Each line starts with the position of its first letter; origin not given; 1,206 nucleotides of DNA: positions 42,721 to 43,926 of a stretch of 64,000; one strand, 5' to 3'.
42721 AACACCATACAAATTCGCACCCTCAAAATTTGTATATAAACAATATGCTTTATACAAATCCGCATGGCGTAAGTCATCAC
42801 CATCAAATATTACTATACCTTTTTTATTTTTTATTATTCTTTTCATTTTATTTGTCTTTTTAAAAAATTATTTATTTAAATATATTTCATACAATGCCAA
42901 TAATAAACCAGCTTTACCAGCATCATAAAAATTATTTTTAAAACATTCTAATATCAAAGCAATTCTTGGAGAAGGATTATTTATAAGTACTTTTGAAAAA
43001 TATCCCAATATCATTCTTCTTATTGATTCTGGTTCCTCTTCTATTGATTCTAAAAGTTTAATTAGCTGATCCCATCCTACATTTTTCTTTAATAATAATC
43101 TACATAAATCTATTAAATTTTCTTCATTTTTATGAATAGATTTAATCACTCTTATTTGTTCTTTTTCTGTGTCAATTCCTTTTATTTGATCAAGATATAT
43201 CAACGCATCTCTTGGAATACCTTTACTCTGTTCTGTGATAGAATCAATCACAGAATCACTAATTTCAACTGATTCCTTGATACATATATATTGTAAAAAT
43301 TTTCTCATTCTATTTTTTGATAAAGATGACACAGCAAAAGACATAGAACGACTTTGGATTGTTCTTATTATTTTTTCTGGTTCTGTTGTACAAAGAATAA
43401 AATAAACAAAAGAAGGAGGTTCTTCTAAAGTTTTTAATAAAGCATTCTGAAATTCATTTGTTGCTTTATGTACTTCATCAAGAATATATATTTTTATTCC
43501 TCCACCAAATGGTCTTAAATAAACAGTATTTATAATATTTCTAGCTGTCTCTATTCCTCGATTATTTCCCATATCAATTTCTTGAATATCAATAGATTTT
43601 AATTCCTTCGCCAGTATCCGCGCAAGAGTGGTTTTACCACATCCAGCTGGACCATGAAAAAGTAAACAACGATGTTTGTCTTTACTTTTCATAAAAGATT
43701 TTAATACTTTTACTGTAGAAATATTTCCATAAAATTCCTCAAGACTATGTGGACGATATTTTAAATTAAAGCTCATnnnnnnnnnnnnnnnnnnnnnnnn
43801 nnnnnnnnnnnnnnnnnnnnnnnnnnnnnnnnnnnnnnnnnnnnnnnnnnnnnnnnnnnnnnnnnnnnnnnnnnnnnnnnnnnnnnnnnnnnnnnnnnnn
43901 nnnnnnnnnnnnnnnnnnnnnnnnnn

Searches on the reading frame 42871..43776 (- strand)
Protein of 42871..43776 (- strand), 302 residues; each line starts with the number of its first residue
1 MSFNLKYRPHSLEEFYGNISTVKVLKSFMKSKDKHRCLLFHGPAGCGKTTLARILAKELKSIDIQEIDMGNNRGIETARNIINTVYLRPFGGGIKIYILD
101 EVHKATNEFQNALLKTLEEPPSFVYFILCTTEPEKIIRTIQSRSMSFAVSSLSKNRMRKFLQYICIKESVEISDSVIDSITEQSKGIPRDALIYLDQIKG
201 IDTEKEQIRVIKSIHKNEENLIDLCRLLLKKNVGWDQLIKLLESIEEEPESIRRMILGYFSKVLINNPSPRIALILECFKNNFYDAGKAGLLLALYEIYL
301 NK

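Call 16: search_protein_families(library=pfam, max_evalue=0.001, proteins=[window:42871-43776:-])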
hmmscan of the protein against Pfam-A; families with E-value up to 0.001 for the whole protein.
seq(302 aa): 21 families
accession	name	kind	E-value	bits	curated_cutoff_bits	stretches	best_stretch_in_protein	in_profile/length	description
PF13177.12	DNA_pol3_delta2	-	2.6e-25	89.7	27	1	71-150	79-158/161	DNA polymerase III, delta subunit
PF00004.35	AAA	-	3.5e-13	50.6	21.2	1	38-144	1-123/131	ATPase family associated with various cellular activities (AAA)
PF05496.18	RuvB_N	-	9.5e-09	35.7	27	1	8-119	2-110/159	Holliday junction DNA helicase RuvB P-loop domain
PF13173.12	AAA_14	-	7.3e-08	32.9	27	1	35-121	2-89/129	AAA domain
PF03215.21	Rad17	-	7.4e-08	33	23.8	1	6-62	12-72/186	Rad17 P-loop domain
PF00931.28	NB-ARC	-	2.3e-07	30.8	23.5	1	23-62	7-45/248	NB-ARC domain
PF20720.3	nSTAND3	-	4.1e-06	27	27.2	1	26-82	8-61/155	Novel STAND NTPase 3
PF07728.20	AAA_5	-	4.3e-06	27.2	22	1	38-119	2-92/139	AAA domain (dynein-related subfamily)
PF24883.2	NPHP3_N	-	9.2e-06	26.4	24.8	1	25-61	12-48/164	Nephrocystin 3, N-terminal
PF13401.12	AAA_22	-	9.2e-06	26.4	27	1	34-92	4-33/130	AAA domain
PF07724.20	AAA_2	-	2.9e-05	24.6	27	0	38-119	6-101/166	AAA domain (Cdc48 subfamily)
PF05729.18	NACHT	-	0.0001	22.6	26.7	0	37-61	2-26/167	NACHT domain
PF21960.2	RCF1-5-like_lid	-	0.00015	22.1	27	1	160-195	2-38/43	RCF1/5-like, AAA+ ATPase lid domain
PF13238.12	AAA_18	-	0.00019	22.3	29.4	1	41-118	4-64/128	AAA domain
PF13191.12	AAA_16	-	0.0003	21.8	32.6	0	28-60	15-49/167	AAA ATPase domain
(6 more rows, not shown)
